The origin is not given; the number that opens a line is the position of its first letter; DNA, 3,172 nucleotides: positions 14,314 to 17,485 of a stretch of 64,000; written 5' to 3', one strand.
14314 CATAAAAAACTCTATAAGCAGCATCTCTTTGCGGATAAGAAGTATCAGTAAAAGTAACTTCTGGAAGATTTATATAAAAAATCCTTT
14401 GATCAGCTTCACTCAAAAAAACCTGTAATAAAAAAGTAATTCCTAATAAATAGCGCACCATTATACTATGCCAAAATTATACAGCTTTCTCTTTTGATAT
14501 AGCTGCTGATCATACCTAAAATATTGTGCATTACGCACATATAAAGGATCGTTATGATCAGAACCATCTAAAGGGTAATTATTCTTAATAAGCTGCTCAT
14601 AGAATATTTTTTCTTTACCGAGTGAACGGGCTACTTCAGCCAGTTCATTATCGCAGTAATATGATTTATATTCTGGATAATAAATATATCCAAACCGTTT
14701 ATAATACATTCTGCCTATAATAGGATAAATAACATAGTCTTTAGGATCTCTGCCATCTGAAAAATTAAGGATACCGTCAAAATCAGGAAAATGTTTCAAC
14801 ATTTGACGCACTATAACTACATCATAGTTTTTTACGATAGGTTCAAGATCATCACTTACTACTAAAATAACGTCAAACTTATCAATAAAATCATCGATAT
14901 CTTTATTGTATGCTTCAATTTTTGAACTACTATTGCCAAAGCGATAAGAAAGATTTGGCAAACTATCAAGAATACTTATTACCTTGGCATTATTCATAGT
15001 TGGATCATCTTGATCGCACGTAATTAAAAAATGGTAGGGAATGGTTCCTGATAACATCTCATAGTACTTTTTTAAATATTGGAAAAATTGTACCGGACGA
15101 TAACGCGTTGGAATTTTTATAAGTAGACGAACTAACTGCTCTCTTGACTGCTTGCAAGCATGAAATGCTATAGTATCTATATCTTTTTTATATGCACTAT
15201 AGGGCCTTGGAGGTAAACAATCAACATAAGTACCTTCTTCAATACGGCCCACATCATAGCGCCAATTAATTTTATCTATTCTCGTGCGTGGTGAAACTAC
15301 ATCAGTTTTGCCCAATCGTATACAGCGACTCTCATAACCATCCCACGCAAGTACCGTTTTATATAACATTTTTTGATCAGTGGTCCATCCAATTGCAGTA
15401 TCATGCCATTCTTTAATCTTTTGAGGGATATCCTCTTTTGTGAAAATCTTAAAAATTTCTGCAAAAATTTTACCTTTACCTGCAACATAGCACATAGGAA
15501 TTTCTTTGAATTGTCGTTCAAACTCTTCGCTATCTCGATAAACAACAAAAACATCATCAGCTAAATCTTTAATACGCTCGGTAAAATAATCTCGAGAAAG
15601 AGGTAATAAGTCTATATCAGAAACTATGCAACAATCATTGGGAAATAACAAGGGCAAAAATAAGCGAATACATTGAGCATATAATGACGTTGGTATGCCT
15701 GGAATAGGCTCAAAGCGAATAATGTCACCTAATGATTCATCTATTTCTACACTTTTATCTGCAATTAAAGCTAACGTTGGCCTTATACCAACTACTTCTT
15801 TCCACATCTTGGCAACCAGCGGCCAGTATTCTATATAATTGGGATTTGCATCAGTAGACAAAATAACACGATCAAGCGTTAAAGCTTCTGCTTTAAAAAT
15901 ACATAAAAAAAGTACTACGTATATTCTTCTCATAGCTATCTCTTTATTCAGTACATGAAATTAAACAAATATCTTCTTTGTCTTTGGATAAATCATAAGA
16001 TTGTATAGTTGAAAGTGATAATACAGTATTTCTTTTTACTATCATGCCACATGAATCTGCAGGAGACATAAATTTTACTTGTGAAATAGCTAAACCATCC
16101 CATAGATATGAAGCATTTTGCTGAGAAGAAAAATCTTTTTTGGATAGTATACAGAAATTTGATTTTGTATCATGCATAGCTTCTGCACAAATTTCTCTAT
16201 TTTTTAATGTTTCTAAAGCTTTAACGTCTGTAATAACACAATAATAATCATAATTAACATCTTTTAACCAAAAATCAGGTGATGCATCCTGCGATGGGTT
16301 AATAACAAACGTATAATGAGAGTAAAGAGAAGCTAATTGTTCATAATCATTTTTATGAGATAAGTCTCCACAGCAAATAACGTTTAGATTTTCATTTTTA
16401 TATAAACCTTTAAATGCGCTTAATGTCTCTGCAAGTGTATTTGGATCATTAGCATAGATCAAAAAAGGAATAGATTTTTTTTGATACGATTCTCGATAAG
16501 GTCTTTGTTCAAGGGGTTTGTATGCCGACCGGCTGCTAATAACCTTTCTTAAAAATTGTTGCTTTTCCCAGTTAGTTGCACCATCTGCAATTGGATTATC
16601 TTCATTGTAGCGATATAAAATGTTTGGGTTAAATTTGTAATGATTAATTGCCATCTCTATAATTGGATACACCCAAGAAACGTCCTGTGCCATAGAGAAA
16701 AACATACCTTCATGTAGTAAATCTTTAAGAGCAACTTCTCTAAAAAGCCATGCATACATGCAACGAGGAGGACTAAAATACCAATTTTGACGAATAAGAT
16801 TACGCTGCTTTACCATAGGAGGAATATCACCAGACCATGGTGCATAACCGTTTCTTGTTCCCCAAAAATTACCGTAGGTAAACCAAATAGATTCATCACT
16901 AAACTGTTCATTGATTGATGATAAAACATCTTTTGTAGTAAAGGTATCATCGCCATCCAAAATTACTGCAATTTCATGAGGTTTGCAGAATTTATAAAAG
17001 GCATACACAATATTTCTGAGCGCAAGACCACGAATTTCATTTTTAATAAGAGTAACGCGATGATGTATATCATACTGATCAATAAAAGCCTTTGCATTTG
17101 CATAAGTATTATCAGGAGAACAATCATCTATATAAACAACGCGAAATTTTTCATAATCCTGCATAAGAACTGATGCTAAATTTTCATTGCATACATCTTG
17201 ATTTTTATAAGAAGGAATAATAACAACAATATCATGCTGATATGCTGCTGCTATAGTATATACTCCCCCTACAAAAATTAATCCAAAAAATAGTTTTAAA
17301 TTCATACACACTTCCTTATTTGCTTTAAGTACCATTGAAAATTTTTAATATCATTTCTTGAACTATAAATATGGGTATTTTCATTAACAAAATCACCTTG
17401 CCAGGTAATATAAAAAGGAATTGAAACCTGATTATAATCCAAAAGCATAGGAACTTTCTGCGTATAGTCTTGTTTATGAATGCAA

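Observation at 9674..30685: A ~21 kb, 19-gene co-directional glycan locus built on eukaryote-type fucosyltransferases but without initiation, flipping, polymerisation or export genes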

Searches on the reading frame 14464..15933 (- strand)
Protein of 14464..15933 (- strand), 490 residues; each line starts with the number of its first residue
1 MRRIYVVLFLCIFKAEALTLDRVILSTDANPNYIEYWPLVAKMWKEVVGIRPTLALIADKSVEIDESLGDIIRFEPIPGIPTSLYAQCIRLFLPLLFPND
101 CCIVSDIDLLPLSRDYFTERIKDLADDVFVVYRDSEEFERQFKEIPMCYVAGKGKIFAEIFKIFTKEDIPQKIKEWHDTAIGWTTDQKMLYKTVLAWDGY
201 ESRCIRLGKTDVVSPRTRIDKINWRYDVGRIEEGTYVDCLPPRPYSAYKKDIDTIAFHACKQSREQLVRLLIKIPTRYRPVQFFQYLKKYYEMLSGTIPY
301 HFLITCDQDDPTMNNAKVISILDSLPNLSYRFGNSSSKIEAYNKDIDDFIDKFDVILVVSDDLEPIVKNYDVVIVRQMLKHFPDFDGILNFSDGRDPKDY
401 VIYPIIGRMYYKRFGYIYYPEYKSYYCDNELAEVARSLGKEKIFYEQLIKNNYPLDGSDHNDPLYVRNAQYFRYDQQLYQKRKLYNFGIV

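Call 4: search_protein_families(library=pfam, proteins=[window:14464-15933:-], max_evalue=0.01)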
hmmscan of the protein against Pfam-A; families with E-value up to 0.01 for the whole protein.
window:14464-15933:- (490 aa): 0 families

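Call 35: search_solved_structures(query=window:14464-15933:-, max_evalue=1)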
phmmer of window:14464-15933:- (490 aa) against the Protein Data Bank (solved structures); distinct sequences matched with E-value up to 1: 1.
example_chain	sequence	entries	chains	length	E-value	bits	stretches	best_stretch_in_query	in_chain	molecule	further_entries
9pqf_A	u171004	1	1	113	0.48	12.3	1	293-344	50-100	Replication-associated protein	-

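Call 39: find_homologous_proteins(query=window:14464-15933:-)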
Query window:14464-15933:- (490 aa): 96 proteins with E <= 0.001 among 7020 candidates.
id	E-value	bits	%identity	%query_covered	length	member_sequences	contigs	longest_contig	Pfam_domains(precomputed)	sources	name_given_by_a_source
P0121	0.0e+0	1134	100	100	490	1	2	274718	-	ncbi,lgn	ncbi:MAG: hypothetical protein AB7R69_01155 [Candidatus Babeliales bacterium]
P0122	9.9e-108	379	59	54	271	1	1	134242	-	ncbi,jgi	jgi:hypothetical protein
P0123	1.9e-89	319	53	52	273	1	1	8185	-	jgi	jgi:hypothetical protein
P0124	5.3e-86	307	57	51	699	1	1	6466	PF05050.20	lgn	-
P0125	3.5e-81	292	51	50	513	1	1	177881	PF13641.13,PF00535.33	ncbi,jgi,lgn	-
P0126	6.1e-81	291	51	52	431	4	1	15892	-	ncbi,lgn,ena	-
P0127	2.5e-80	289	53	49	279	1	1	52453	-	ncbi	-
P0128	1.7e-77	279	51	52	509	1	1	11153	-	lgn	-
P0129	2.3e-77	279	47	52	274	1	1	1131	-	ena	-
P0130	5.5e-77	278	52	49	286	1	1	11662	-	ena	-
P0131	8.7e-77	277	48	55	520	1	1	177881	PF13641.13,PF00535.33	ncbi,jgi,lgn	-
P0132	2.0e-76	276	51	52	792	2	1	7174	PF00535.33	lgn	-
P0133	2.2e-75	272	48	51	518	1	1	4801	PF00535.33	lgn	-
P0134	4.6e-75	271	46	55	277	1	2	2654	-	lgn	-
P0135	8.0e-75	271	48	51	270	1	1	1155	-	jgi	jgi:hypothetical protein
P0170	6.0e-65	238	48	49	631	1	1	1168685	-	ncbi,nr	ncbi:MAG: class I SAM-dependent methyltransferase [Simkaniaceae bacterium]|nr:class I SAM-dependent 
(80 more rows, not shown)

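Call 52: predict_structure(alignment_id=A4)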
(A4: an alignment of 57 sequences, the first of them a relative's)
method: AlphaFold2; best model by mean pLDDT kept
length: 490 residues; sequences in the alignment: 57
mean_pLDDT: 73.0   pTM: 0.66
mean pLDDT of the five models: 73.0, 72.9, 71.8, 69.4, 69.3
residues with pLDDT >= 90: 228; 70-90: 41; 50-70: 90; < 50: 131
segments of 3 or more residues with pLDDT < 50: 336-346, 352-357, 359-429, 450-490
pLDDT, mean of each block of 10 residues (from residue 1): 76 79 98 98 97 98 97 98 98 98 98 95 96 88 94 98 98 98 96 98 90 72 95 95 98 98 86 64 69 57 55 65 65 49 48 48 41 40 39 37 31 26 37 60 57 40 40 42 38
secondary structure, 60 per line:
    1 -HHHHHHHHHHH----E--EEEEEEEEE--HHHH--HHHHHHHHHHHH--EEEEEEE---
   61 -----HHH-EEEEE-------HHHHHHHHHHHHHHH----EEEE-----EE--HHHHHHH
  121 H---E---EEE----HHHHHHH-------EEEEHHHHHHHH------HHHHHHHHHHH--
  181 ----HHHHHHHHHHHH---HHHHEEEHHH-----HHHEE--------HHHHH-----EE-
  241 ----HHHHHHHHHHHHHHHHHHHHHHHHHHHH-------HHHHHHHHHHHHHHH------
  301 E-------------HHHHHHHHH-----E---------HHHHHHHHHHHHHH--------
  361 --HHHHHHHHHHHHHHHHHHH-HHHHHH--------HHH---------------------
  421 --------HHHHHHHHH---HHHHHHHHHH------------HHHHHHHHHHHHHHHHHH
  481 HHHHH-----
elements in order: H2-12 E20-28 H31-34 H37-48 E51-57 E70-74 H82-96 E101-104 H114-121 E129-131 H136-142 E150-153 H154-161 H168-178 H185-196 H200-203 E204-206 H228-232 H245-272 H280-294 H315-323 H339-352 H363-381 H383-388 H429-437 H441-450 H463-485

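Call 57: fold_search(model_id=the predicted structure, library=pdb)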
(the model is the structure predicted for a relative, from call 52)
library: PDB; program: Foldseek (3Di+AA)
matches with E <= 10: 996; with E <= 0.001: 106
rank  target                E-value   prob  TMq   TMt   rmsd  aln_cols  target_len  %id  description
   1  7zvj_B                3.5e-07  1.00  0.31  0.26  15.7       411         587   10  Homodimeric structure of LARGE1 (released 2022-11-30)
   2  7ui6_A                1.3e-06  1.00  0.28  0.24  16.4       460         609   10  CryoEM structure of LARGE1 from C1 reconstruction (released 2023-03-08)
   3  7zvj_A                3.1e-06  1.00  0.29  0.25  18.6       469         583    9  Homodimeric structure of LARGE1 (released 2022-11-30)
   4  7ui7_A                6.8e-06  1.00  0.28  0.23  18.7       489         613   10  CryoEM structure of LARGE1 from C2 reconstruction (released 2023-03-08)
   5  3tzt_A                8.6e-06  1.00  0.27  0.47   7.5       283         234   11  The structure of a protein in glycosyl transferase family 8 from Anaerococcus prevotii. (released 2011-12-07)
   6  5nr9_B                1.0e-05  1.00  0.27  0.43   8.2       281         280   14  A Native Ternary Complex of Alpha-1,3-Galactosyltransferase (alpha-3GalT) Supports a Conserved Reaction Mechanism for  (released 2017-10-11)
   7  3tzt_B                1.2e-05  1.00  0.27  0.50   7.5       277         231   12  The structure of a protein in glycosyl transferase family 8 from Anaerococcus prevotii. (released 2011-12-07)
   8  5gvw_D                1.5e-05  1.00  0.29  0.35  17.7       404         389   10  Crystal structure of the apo-form glycosyltransferase GlyE in Streptococcus pneumoniae TIGR4 (released 2017-03-01)
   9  5nre_B                1.6e-05  1.00  0.25  0.40   9.0       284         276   15  A Native Ternary Complex of Alpha-1,3-Galactosyltransferase (a3GalT) Supports a Conserved Reaction Mechanism for Retai (released 2017-10-11)
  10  1zcy                  1.8e-05  1.00  0.29  0.49   5.9       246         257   12  apo form of a mutant of glycogenin in which Asp159 is replaced by Ser (released 2005-04-26)
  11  1zcu                  2.0e-05  1.00  0.28  0.48   5.9       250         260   11  apo form of the 162S mutant of glycogenin (released 2005-04-26)
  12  6eqj                  2.2e-05  1.00  0.29  0.51   5.9       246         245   13  Crystal Structure of Human Glycogenin-1 (GYG1) Tyr195pIPhe mutant, apo form (released 2017-12-20)
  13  3qvb                  2.2e-05  1.00  0.28  0.49   6.1       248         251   13  Crystal Structure of Human Glycogenin-1 (GYG1) complexed with manganese and UDP (released 2011-03-23)
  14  3u0x_A                2.5e-05  1.00  0.27  0.42   6.4       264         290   11  Crystal structure of the B-specific-1,3-galactosyltransferase (GTB) in complex with compound 382 (released 2012-10-24)
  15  1zcv                  2.8e-05  1.00  0.29  0.48   5.9       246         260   12  apo form of a mutant of glycogenin in which Asp159 is replaced by Asn (released 2005-04-26)
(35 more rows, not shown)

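Call 72: find_encoding_contigs(protein=P0170, flank=10000, max_places=1)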
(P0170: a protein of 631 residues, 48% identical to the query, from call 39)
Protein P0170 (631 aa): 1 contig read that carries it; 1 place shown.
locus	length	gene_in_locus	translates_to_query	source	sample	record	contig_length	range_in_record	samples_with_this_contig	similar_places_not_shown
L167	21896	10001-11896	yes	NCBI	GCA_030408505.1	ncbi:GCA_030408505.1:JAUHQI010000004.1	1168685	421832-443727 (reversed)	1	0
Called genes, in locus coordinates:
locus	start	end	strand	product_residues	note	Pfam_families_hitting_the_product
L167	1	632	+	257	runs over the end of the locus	PF10962:DUF2764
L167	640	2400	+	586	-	PF02874:ATP-synt_ab_N (weak), PF16886:ATP-synt_ab_Xtn, PF00006:ATP-synt_ab, PF22919:ATP-synt_VA_C (weak)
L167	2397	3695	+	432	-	PF00006:ATP-synt_ab, PF22919:ATP-synt_VA_C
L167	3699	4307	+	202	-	PF01813:ATP-synt_D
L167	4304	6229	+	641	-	PF01496:V_ATPase_I (weak)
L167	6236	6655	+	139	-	PF00137:ATP-synt_C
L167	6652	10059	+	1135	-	PF00535:Glycos_transf_2, PF10111:Glyco_tranf_2_2 (weak), PF00535:Glycos_transf_2, PF13641:Glyco_tranf_2_3 (weak), PF00852:Glyco_transf_10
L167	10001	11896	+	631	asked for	-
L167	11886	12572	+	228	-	PF05050:Methyltransf_21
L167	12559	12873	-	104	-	-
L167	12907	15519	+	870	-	PF00690:Cation_ATPase_N, PF00122:E1-E2_ATPase, PF00702:Hydrolase, PF13246:Cation_ATPase, PF00689:Cation_ATPase_C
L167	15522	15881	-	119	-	PF03779:SPW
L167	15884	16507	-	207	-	PF07884:VKOR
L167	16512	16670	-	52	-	-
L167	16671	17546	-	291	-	PF00892:EamA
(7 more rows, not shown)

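Call 82: search_protein_families(library=ncbifam, proteins=[window:14464-15933:-], max_evalue=0.1)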
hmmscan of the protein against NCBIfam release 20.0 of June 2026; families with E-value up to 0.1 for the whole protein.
window:14464-15933:- (490 aa): 0 families

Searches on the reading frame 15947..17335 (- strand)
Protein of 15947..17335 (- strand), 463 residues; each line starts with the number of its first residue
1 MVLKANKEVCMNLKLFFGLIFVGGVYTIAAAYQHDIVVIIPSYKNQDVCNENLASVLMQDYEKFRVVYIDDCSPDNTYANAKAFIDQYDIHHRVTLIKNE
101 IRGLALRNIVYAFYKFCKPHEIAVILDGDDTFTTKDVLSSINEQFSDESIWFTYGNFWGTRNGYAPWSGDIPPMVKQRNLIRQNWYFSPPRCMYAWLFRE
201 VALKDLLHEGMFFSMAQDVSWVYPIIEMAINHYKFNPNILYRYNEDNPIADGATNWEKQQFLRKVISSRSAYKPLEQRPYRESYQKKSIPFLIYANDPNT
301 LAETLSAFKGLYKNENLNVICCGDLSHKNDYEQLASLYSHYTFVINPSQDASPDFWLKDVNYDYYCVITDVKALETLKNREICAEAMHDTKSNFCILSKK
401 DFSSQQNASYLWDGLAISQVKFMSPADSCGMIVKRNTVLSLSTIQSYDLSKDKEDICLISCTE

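Call 4: search_protein_families(library=pfam, proteins=[window:15947-17335:-], max_evalue=0.01)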
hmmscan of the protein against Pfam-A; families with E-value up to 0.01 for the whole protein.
window:15947-17335:- (463 aa): 2 families
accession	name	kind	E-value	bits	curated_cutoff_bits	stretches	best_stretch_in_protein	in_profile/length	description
PF00535.33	Glycos_transf_2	-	1.9e-15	57.7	23.3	1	38-206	2-167/168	Glycosyl transferase family 2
PF13641.12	Glyco_tranf_2_3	-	8.2e-09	36.2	27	1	35-146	2-112/230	Glycosyltransferase like family 2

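Call 82: search_protein_families(library=ncbifam, proteins=[window:15947-17305:-], max_evalue=0.1)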
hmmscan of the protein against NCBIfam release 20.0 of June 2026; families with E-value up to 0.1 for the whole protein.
window:15947-17305:- (453 aa): 14 families
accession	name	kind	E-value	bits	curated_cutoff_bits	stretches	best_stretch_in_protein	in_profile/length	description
NF047683.1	TeichurnBiosyTuaG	equivalog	5.2e-10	39.4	400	1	23-144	5-120/252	teichuronic acid biosynthesis protein TuaG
TIGR03937.1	PgaC_IcaA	equivalog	2.6e-09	36.6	422.3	1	24-121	45-137/407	poly-beta-1,6-N-acetyl-D-glucosamine synthase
NF053739.1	GlytfEpsEBac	equivalog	1.3e-07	30.9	450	1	26-91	3-66/265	glycosyltransferase EpsE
TIGR03469.1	HpnB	hypoth_equivalog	1.4e-07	30.9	379.25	1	24-90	44-111/386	hopene-associated glycosyltransferase HpnB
NF038299.1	EPS_HpsN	equivalog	5.4e-07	28.9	425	1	26-136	3-107/317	hormogonium polysaccharide biosynthesis glycosyltransferase HpsN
TIGR04017.1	WcaA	equivalog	7.6e-07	29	495.75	1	26-124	7-100/279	colanic acid biosynthesis glycosyltransferase WcaA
NF007453.0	PRK10018.1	equivalog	7.7e-07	29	382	1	26-125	8-102/280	colanic acid biosynthesis glycosyltransferase WcaA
TIGR04242.1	nodulat_NodC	equivalog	5.3e-05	22.3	550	1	25-147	49-168/395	chitooligosaccharide synthase NodC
NF007482.0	PRK10073.1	equivalog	5.6e-05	22.3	423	1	24-94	6-73/334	glycosyltransferase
NF050050.1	ProtGlycPglI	equivalog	6.7e-05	22.4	500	1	26-77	4-55/306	GalNAc(5)-diNAcBac-PP-undecaprenol beta-1,3-glucosyltransferase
NF058614.1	PPMAGASynPpgS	equivalog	0.0038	16.7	370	1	25-150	1-116/226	polyprenyl-phospho-N-acetylgalactosaminyl synthase PpgS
TIGR03965.1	mycofact_glyco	equivalog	0.01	14.7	280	1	23-73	73-125/467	mycofactocin biosynthesis glycosyltransferase MftF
NF041875.1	EPS_EpsD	equivalog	0.028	13.8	370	1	28-93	3-66/325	exopolysaccharide biosynthesis glycosyltransferase EpsD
NF047588.1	GlcsyltransPgfSStrep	equivalog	0.034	13.3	500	1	33-119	10-95/308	glycosyltransferase PgfS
